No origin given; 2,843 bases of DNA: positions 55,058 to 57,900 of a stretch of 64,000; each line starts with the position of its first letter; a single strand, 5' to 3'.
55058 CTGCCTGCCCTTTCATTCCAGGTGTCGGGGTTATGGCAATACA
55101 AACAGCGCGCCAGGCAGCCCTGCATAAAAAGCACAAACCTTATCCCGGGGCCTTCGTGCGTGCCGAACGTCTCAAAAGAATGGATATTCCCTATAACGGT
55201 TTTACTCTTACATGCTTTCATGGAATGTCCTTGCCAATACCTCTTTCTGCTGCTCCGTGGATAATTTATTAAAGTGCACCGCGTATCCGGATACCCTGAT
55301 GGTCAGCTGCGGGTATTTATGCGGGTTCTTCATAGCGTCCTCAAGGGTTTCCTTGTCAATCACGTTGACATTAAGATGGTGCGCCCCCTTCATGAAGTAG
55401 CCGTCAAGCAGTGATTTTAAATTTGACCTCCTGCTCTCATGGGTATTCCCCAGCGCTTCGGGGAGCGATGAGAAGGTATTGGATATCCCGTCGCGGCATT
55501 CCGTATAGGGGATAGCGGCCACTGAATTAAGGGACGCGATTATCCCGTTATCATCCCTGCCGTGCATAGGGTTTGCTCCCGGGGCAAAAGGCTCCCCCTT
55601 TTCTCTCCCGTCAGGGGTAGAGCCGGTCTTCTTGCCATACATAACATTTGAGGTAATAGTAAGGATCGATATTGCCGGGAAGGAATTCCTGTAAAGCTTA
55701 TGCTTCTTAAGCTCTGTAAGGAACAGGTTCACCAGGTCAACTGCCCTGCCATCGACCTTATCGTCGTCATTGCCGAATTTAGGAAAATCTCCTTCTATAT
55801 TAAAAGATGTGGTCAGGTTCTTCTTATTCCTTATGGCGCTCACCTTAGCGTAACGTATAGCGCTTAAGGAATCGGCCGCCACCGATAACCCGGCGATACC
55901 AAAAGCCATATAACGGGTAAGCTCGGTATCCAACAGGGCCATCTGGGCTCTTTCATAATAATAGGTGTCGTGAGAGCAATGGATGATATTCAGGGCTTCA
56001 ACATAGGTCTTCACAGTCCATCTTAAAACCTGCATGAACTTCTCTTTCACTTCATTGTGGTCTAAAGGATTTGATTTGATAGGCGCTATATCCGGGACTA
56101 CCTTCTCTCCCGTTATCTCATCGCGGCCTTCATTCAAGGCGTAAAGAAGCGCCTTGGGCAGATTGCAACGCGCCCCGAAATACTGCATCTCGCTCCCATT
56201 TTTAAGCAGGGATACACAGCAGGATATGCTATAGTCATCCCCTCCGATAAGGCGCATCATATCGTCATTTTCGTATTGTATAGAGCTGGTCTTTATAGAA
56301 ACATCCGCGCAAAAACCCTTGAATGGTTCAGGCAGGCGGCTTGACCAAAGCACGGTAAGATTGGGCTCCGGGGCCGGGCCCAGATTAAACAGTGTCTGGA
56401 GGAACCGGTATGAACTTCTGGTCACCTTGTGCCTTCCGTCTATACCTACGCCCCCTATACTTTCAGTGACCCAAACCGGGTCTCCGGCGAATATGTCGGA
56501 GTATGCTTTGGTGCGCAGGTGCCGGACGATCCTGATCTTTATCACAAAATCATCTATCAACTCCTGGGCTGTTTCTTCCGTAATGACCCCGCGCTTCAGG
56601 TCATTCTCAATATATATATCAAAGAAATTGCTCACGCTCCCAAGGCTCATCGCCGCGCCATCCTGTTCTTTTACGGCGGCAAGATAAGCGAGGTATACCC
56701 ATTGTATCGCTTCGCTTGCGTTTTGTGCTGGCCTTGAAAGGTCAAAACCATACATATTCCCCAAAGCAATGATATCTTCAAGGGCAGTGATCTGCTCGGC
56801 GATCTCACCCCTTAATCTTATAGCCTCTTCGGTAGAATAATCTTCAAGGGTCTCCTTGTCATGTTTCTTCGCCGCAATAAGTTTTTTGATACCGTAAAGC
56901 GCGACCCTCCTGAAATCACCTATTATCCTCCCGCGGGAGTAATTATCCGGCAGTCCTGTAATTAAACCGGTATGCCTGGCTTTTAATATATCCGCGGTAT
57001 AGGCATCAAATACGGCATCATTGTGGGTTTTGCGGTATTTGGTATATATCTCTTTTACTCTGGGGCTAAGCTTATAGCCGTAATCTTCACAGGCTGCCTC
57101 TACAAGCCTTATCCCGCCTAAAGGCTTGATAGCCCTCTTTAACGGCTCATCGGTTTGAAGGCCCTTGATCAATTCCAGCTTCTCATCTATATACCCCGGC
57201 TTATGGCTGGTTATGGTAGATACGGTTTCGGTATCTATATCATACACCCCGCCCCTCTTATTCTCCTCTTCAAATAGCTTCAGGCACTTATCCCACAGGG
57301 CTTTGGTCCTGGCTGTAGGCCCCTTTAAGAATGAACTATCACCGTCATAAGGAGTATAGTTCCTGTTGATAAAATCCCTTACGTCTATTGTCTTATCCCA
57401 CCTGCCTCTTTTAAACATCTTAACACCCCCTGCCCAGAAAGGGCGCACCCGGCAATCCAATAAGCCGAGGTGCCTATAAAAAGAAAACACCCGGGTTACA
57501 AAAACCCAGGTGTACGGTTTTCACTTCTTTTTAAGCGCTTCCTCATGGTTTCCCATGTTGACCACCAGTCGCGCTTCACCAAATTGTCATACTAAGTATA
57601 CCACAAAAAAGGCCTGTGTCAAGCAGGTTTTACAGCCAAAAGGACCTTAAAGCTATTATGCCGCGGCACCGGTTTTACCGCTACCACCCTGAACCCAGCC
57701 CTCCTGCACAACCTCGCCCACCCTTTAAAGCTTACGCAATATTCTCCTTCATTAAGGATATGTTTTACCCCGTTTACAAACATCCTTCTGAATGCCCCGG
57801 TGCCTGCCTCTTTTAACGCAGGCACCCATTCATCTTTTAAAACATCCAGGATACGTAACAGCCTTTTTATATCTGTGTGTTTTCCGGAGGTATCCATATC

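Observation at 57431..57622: ZTP (pfl-motif)-like riboswitch and structured ~175-nt leader upstream of pyruvate formate-lyase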

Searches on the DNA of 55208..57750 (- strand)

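Call 4: search_rna_families(source=window, start=57300, end=57750, threshold=evalue, max_evalue=1, show_alignments=3)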
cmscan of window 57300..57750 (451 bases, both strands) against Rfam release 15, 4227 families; matches with E-value up to 1: 2.
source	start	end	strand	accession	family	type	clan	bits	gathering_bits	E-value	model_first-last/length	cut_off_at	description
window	57497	57582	-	RF01750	ZMP-ZTP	Cis-reg; riboswitch;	-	46.1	39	1.7e-06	1-86/86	no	ZMP/ZTP riboswitch aptamer (pfl RNA motif)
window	57466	57552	-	RF02621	BSnc120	Gene; sRNA;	-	18.5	114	0.19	1-88/88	no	Brucella sRNA 120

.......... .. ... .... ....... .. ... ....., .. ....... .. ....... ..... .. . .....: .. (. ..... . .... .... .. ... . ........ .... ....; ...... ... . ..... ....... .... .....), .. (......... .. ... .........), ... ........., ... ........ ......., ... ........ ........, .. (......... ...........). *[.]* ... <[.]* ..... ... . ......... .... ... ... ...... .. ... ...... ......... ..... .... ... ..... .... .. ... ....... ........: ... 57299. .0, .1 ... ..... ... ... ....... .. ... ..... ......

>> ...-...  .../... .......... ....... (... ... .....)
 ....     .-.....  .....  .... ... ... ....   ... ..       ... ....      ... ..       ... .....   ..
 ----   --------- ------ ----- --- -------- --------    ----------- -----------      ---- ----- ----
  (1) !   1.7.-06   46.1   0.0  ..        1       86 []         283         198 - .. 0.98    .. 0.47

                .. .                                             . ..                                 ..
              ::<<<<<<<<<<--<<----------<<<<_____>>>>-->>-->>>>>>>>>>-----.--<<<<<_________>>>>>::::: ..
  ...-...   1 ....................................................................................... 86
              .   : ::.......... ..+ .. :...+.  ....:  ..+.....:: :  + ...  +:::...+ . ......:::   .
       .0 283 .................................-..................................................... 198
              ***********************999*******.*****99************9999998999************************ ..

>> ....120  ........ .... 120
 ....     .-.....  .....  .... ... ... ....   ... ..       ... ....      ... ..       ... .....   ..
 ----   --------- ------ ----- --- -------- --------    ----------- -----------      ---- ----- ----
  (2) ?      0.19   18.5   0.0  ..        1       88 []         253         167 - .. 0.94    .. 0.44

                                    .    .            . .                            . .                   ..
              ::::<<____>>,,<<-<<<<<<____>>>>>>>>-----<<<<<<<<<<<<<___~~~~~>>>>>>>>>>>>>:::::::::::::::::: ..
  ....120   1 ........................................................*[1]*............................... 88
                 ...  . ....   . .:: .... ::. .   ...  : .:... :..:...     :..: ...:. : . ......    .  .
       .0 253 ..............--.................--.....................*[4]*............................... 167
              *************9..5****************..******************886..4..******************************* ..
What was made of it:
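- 57571..57576 (-): P1 5' strand AAGCGC. It pairs with GCGCUU at 57538-57533. cmscan alignment, call 4.
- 57563..57570 (-): J1/2, GACUGGUG. CU (57568-57567) pairs with GG (57542-57541). GGUG (57566-57563) is the 5' strand of the pseudoknot. Call 4.
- On ZMP/ZTP riboswitch (Rfam RF01750, pfl motif): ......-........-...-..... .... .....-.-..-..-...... aligns to the consensus (call 4). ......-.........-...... at 57521-57501, after an 11-nt linker (call 4).
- Closest known: Rfam RF01750 ZMP-ZTP. Different: The outer P1 pairs of the model are not formed here (call 4).
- Checked: 5' subdomain: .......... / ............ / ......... aligns to P1-J1/2-P2 of RF01750 (call 4).
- The outer part of the model's P1 is mismatched, so effectively about 6-7 P1 pairs form (call 4). 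cmscan places the 3' subdomain at 57521-57501 with posterior probabilities near 1 (call 4).
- Tried and rejected: The BSnc120 match at 57466-57552 (18.5 bits against a gathering score of 114) only reflects the terminator hairpin (call 4).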

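Call 13: search_rna_families(sources=[L001, L002, L003, L004, L005, L006, L007, L008, L009, L010, L011, L012, L013, L014, L015, L016, L017, L018, L019, L020], threshold=gathering)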
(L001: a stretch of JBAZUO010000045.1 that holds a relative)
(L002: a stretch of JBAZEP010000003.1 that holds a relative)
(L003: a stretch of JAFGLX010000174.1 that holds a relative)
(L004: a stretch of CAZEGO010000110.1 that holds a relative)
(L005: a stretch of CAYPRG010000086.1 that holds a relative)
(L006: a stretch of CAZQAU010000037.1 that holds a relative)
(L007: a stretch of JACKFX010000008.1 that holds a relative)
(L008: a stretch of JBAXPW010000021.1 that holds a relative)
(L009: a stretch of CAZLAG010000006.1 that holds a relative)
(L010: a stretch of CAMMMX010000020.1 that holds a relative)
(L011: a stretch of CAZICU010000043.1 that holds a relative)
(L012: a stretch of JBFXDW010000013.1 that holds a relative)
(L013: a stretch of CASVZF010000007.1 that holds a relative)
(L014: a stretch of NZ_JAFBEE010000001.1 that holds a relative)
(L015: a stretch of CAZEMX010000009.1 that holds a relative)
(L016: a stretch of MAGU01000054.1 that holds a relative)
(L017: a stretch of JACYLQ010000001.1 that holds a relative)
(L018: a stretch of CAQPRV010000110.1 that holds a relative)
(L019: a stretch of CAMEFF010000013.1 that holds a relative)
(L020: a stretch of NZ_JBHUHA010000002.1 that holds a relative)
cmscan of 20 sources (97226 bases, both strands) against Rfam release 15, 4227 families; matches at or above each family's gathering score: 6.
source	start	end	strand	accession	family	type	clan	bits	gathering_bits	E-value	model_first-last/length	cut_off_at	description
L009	4472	4542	+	RF00005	tRNA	Gene; tRNA;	CL00001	58.3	29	7.8e-10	1-71/71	no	tRNA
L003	1380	1463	+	RF01750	ZMP-ZTP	Cis-reg; riboswitch;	-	55.7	39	3.7e-06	1-86/86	no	ZMP/ZTP riboswitch aptamer (pfl RNA motif)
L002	1023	1105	+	RF01750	ZMP-ZTP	Cis-reg; riboswitch;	-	45.6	39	0.00046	1-86/86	no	ZMP/ZTP riboswitch aptamer (pfl RNA motif)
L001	930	1013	+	RF01750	ZMP-ZTP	Cis-reg; riboswitch;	-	44.4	39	0.00079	1-86/86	no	ZMP/ZTP riboswitch aptamer (pfl RNA motif)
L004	113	229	+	RF01750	ZMP-ZTP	Cis-reg; riboswitch;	-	40.5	39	0.0053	1-86/86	no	ZMP/ZTP riboswitch aptamer (pfl RNA motif)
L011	3186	3240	+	RF00005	tRNA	Gene; tRNA;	CL00001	32.3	29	0.011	1-55/71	3'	tRNA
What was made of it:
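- Rfam also calls the aptamer above threshold in the four closest genome relatives, L001-L004 (call 13).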

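Call 18: build_rna_model(alignment_id=A1, structure=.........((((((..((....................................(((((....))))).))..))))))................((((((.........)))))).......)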
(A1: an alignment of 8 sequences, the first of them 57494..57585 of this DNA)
Model R1 built from alignment A1 (8 sequences, 124 columns); structure: as given.
model positions 88; base pairs 19; branch points 1; effective number of sequences 2.45; information 0.647 bits per position. Calibrated on 0.2 Mb of random sequence (short: E-values are rough).
structure used (alignment columns):
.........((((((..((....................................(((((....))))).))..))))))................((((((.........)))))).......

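Call 19: search_with_rna_model(model_id=R1, sources=[window, L001, L002, L003, L004, L005, L006, L007, L008, L009, L010, L011, L012, L013, L014, L015, L016, L017, L018, L019, L020, L021, L022, L023, L024, L025, L026, L027, L028, L029, L030, L031, L032, L033, L034, L035, L036, L037, L038, L039, L040, L041, L042, L043, L044, L045, L046, L047, L048, L049, L050, L051, L052, L053, L054, L055, L056, L057, L058, L059, L060, L061, L062, L063, L064, L065, L066, L067, L068, L069, L070, L071, L072, L073, L074, L075, L076, L077, L078, L079, L080], max_evalue=1, make_alignment=true)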
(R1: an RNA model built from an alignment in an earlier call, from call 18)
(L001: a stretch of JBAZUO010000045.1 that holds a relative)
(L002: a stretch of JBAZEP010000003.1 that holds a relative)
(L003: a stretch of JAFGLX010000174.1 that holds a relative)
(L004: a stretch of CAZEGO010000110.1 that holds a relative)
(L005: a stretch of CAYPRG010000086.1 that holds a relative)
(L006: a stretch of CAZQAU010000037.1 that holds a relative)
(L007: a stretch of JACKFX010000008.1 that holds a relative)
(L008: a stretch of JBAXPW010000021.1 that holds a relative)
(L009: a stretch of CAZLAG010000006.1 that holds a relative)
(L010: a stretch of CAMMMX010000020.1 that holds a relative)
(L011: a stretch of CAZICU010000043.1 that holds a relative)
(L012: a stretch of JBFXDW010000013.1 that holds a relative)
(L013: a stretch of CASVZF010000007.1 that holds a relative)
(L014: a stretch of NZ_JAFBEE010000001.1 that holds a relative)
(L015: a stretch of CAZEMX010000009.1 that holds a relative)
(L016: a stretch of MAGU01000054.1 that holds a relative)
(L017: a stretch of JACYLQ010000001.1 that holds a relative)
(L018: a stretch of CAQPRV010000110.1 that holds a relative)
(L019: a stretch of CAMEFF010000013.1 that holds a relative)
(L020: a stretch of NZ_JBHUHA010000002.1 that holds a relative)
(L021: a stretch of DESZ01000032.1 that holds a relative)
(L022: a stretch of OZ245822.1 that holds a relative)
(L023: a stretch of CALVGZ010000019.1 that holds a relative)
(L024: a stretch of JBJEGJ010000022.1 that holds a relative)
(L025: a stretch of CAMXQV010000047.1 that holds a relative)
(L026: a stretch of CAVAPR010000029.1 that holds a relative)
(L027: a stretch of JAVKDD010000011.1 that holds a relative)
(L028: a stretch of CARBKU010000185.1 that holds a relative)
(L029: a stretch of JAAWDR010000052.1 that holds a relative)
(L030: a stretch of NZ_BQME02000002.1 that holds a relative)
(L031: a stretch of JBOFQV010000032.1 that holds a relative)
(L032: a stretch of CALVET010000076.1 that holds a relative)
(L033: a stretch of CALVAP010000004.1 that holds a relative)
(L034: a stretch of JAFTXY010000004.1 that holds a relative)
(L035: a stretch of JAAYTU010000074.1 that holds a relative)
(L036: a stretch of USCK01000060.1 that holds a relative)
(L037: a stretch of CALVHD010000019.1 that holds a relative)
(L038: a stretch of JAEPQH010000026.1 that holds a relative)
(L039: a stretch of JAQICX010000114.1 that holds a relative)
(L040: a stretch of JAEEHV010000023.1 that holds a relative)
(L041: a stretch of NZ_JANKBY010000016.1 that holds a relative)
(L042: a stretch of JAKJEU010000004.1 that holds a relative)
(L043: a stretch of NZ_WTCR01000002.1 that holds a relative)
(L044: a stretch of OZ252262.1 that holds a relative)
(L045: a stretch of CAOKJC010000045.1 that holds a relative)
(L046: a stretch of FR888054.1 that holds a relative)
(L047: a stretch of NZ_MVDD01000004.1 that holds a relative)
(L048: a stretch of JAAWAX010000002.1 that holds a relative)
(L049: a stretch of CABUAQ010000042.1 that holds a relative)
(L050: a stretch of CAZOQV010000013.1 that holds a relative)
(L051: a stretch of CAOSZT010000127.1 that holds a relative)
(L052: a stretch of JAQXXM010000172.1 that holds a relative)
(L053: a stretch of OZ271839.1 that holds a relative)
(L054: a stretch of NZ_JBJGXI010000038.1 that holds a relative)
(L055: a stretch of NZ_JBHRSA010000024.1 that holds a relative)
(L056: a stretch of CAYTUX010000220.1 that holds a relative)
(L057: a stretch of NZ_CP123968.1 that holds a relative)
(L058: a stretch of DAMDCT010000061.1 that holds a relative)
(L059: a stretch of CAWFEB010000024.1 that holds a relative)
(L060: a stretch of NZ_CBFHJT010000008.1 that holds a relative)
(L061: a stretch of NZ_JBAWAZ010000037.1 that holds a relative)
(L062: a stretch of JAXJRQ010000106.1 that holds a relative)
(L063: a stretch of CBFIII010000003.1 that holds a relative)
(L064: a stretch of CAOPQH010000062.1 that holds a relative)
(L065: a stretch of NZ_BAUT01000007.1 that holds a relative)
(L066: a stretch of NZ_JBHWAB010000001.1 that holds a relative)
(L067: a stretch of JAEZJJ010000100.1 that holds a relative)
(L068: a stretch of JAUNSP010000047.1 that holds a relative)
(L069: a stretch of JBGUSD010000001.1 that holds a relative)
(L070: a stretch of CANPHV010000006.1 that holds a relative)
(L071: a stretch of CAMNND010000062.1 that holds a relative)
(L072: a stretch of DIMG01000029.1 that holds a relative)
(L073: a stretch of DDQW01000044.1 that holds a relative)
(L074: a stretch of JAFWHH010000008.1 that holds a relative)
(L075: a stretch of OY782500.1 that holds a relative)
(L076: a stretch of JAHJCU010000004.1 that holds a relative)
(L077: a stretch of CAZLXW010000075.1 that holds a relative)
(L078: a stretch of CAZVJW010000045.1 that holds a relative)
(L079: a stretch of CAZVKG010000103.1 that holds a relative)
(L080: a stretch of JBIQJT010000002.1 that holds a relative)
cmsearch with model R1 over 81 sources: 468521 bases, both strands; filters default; matches with E-value up to 1: 13.
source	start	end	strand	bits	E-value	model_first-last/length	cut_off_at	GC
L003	1377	1466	+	88.6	3.6e-22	1-88/88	no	0.46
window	57494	57585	-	86.2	1.7e-21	1-88/88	no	0.46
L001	927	1016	+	82.5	1.8e-20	1-88/88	no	0.49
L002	1020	1108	+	80.9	5.3e-20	1-88/88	no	0.49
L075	1291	1372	+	72.6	1.1e-17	1-88/88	no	0.46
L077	1320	1404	+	72.4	1.2e-17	1-88/88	no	0.45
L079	1320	1404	+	72.4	1.2e-17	1-88/88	no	0.45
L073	1320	1405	+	69.9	6.3e-17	1-88/88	no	0.44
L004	110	232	+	65.6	9.9e-16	1-88/88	no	0.49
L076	1320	1415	+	24.9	0.00027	1-88/88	no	0.49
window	43775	43822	-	22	0.0017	1-88/88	no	0.35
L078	1231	1314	+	16.8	0.05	1-88/88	no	0.52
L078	1055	1106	+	13.6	0.39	1-88/88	no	0.42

Alignment A2: 13 matches aligned to the model, 132 columns, each read 5' to 3' on its own strand. Consensus structure (alignment columns), stored with it:
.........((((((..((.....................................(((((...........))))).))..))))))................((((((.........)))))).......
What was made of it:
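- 57497..57582 (-): ZMP/ZTP riboswitch aptamer (RF01750), matching the full model, positions 1-86. My own model R1 scores it 86.2 bits (call 19).
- Tried and rejected: I replaced it with Rfam and a custom covariance model (calls 13, 18, 19).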
